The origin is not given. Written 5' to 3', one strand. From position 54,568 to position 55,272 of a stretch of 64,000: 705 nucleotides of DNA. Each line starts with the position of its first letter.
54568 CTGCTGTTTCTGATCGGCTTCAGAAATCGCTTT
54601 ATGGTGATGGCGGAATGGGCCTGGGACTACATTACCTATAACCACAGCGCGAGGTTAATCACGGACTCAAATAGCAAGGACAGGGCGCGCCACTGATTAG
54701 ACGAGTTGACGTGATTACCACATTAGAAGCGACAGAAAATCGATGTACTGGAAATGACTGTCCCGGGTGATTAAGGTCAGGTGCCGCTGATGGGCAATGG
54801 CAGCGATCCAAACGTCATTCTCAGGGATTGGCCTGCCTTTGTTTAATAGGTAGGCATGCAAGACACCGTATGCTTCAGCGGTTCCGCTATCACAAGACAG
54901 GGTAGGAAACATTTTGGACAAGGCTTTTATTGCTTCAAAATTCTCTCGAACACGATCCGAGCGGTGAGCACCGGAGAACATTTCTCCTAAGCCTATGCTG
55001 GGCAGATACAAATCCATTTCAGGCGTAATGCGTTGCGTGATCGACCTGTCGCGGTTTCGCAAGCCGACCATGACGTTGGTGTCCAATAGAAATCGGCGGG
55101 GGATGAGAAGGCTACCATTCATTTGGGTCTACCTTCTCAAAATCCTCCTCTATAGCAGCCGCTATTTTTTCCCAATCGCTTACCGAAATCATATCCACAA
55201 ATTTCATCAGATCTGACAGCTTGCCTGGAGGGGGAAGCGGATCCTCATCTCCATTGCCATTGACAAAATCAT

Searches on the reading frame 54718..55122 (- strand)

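Call 8: search_protein_families(library=pfam, proteins=[window:54718-55122:-], max_evalue=1)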
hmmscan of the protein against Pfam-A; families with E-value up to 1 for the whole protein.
seq(135 aa): 2 families
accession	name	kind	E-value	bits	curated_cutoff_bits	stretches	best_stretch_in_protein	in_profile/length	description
PF01850.27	PIN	-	4.1e-12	47.2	23.6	1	12-129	2-119/120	PIN domain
PF18480.7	DUF5615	-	0.0024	18.2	23.8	1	82-130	19-64/110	Domain of unknown function (DUF5615)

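Call 9: search_protein_families(library=ncbifam, proteins=[window:54718-55122:-], max_evalue=1)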
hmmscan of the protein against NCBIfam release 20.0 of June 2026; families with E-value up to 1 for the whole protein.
seq(135 aa): 3 families
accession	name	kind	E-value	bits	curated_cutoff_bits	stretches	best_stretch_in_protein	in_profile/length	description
NF047863.1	VapCLeptosp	equivalog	5.1e-17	62.4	140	1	11-135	1-129/130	type II toxin-antitoxin system tRNA(fMet)-specific endonuclease VapC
NF010285.0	PRK13725.1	subfamily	2.1e-09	37.4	143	1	10-122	3-117/132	tRNA(fMet)-specific endonuclease VapC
NF047959.1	TA_toxin_VapC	equivalog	1.4e-05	25.2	80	1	12-127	2-119/125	type II toxin-antitoxin system VapC family toxin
